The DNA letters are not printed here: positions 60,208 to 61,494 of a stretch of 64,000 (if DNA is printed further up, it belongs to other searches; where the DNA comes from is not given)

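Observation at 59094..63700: Lower-GC accessory island with a Thoeris-like gene pair (membrane protein plus TIR-domain protein) whose partner domains are unrecognised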

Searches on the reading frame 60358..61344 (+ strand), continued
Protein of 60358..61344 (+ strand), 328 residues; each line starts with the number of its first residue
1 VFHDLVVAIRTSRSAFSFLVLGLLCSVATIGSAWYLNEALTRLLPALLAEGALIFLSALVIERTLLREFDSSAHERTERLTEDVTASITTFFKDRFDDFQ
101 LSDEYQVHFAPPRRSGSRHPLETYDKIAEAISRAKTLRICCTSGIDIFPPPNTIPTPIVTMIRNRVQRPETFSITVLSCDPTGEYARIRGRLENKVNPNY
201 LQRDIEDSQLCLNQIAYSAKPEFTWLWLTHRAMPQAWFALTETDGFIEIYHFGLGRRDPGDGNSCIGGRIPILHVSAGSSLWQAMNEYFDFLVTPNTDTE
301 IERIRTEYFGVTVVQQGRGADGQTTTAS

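Call 96: find_encoding_contigs(protein=P0136, flank=5000, max_places=3)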
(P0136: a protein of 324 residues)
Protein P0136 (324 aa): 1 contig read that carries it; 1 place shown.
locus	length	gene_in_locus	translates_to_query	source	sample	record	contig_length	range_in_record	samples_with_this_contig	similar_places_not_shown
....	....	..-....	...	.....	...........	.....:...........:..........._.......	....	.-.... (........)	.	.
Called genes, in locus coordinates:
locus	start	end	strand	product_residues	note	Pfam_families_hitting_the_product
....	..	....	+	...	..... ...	-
